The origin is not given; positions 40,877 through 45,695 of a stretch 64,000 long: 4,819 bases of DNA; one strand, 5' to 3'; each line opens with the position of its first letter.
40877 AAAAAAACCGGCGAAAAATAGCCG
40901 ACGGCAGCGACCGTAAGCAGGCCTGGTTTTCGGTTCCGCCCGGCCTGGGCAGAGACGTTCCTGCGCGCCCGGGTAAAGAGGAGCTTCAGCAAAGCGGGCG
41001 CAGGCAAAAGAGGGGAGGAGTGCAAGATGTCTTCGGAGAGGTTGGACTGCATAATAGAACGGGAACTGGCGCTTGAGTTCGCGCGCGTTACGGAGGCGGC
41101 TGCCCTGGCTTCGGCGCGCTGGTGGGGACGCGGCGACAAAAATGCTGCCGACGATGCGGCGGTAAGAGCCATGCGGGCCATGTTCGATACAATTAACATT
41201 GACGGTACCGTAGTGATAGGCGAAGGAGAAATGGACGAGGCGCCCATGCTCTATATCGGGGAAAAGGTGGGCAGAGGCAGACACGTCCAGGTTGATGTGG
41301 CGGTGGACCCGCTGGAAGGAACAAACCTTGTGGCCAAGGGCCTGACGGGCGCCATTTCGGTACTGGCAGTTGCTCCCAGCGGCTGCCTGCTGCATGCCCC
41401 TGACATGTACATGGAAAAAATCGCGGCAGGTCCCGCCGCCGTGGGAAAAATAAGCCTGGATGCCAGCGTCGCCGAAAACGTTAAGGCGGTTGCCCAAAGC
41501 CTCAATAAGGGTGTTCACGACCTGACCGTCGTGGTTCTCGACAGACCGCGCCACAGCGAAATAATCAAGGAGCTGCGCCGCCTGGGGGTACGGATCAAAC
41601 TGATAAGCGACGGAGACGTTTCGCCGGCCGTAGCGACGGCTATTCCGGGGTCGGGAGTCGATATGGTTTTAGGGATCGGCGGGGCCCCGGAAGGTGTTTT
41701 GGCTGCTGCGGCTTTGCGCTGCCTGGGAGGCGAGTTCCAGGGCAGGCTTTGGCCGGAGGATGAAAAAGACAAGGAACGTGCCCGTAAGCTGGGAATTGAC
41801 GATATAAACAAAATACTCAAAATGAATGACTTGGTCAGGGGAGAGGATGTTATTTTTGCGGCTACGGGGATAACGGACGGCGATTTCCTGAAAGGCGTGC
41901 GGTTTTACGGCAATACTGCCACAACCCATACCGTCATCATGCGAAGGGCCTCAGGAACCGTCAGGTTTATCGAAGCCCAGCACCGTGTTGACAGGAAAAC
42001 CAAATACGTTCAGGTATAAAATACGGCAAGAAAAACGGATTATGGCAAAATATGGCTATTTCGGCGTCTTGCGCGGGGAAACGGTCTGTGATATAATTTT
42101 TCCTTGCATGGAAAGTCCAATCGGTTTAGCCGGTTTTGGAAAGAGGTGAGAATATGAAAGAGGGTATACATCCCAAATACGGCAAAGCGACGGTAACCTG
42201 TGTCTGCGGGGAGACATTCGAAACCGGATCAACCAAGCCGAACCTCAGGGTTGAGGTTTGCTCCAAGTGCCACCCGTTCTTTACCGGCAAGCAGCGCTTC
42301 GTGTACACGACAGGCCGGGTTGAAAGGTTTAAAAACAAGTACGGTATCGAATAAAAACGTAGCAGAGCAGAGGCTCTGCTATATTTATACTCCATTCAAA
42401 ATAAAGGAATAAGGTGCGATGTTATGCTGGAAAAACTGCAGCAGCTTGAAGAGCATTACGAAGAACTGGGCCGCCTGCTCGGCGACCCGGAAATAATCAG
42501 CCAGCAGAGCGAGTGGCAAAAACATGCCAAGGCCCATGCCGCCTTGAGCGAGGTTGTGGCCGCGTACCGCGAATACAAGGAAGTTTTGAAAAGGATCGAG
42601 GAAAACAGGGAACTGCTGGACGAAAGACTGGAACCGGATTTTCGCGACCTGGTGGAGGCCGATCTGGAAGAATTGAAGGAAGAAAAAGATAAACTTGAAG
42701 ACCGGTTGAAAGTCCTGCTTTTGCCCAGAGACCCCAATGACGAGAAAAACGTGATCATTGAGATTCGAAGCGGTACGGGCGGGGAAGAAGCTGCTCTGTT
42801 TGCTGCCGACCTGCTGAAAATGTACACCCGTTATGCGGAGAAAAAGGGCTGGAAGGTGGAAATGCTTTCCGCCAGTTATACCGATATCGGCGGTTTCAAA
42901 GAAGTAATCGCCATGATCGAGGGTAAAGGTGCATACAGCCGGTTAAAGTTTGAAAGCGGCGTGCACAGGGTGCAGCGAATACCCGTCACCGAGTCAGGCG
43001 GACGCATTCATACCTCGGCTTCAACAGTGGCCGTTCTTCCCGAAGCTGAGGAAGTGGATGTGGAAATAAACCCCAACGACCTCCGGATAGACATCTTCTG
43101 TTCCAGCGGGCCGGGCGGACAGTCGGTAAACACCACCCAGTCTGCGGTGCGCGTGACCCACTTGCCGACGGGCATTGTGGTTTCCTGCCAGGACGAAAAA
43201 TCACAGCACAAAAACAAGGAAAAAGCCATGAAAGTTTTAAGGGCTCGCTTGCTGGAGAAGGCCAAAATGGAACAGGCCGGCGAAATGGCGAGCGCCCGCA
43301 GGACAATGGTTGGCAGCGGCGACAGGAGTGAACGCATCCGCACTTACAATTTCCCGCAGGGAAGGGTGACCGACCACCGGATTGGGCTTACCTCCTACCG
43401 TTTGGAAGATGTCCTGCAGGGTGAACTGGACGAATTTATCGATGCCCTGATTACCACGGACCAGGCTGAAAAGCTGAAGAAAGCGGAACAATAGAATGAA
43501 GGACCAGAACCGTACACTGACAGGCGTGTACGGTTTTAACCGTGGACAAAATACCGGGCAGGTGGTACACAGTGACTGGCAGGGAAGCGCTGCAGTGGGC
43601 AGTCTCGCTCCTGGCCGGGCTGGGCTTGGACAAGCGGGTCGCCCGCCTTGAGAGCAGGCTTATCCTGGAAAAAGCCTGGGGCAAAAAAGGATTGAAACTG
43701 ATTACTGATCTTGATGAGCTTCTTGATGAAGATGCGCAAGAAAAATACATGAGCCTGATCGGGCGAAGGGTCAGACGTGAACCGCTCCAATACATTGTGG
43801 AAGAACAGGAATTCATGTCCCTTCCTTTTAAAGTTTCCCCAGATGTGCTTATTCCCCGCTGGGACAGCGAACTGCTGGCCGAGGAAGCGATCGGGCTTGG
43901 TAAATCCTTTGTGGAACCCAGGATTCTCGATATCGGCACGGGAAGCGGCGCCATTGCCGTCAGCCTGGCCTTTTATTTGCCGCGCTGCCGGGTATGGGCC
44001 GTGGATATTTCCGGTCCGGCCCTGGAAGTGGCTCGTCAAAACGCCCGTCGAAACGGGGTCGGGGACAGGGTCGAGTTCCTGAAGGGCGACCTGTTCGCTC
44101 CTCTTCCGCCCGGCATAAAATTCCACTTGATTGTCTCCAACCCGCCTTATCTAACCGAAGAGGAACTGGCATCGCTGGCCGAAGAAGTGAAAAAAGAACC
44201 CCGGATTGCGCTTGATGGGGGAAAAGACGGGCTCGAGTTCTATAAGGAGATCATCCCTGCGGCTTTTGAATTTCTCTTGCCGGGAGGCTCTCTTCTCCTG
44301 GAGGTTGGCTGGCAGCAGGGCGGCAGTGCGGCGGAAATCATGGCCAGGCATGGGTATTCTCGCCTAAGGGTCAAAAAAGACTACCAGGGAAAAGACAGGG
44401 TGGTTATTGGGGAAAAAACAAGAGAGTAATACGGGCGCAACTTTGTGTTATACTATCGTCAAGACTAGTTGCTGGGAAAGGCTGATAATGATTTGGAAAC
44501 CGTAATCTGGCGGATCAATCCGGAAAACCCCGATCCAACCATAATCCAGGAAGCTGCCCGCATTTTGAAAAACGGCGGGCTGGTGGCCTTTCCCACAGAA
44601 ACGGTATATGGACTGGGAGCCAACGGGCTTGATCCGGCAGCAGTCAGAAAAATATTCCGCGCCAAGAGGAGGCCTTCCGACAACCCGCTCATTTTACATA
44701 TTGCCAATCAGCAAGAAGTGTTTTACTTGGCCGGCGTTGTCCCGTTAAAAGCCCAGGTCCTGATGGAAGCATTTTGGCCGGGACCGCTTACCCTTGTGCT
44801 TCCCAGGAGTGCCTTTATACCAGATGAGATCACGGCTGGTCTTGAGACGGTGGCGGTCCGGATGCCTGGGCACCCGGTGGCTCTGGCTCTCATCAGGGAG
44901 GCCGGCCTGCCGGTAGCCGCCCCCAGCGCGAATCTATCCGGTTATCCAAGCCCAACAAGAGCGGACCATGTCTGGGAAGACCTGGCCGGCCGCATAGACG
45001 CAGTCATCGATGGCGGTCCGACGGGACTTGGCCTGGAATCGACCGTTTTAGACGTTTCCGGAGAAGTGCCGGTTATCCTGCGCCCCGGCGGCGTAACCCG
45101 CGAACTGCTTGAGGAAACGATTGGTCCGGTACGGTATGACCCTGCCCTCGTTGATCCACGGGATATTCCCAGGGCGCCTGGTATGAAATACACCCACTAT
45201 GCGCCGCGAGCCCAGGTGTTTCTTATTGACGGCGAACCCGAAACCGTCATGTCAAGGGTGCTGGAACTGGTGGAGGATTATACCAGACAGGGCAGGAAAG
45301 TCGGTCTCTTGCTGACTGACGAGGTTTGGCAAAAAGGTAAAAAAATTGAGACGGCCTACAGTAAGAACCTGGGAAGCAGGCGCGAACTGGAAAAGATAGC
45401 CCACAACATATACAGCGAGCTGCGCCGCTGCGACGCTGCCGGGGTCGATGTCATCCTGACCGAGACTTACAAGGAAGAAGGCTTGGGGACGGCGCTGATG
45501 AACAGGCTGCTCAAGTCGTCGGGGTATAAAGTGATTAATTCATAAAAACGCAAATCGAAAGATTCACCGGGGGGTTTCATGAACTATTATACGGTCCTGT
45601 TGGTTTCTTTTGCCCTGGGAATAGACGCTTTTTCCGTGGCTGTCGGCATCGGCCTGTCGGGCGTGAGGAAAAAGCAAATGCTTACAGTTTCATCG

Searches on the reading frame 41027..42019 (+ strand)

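Call 46: search_protein_families(library=pfam, proteins=[window:41027-42019:+], max_evalue=1e-8)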
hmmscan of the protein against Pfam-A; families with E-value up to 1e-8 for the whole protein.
window:41027-42019:+ (330 aa): 1 family
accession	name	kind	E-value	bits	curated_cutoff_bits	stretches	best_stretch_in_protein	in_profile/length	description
PF03320.18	FBPase_glpX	-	6.1e-148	492.2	27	1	12-319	1-307/307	Bacterial fructose-1,6-bisphosphatase, glpX-encoded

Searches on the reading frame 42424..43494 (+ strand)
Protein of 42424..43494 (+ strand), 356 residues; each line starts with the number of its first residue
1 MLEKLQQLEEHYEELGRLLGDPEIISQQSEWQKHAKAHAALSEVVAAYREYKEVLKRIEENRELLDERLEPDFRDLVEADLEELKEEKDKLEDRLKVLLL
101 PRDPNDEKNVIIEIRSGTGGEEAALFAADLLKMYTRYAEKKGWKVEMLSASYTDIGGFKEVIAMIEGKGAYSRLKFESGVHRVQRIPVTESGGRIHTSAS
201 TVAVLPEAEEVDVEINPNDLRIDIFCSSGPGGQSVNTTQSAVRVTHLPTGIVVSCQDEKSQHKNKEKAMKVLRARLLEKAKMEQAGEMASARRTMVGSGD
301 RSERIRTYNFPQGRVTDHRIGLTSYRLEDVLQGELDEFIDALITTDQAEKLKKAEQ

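Call 46: search_protein_families(library=pfam, proteins=[window:42424-43494:+], max_evalue=1e-8)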
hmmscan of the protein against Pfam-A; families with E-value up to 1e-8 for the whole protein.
window:42424-43494:+ (356 aa): 2 families
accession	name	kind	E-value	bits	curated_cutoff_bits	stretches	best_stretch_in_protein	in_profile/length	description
PF03462.23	PCRF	-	2.1e-75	253.3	24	1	8-202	1-194/194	PCRF domain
PF00472.26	RF-1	-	4.5e-44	149.5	35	1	209-319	1-116/116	RF-1 domain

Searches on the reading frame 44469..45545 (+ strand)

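Call 46: search_protein_families(library=pfam, proteins=[window:44469-45545:+], max_evalue=1e-8)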
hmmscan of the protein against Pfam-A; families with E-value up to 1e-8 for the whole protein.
window:44469-45545:+ (358 aa): 2 families
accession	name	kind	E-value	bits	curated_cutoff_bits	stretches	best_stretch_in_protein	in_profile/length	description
PF01300.24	Sua5_yciO_yrdC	-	8.7e-59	198.4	25.1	1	32-207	2-178/178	Telomere recombination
PF03481.19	Sua5_C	-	1.3e-32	113.6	22.9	1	209-352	1-136/136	Threonylcarbamoyl-AMP synthase, C-terminal domain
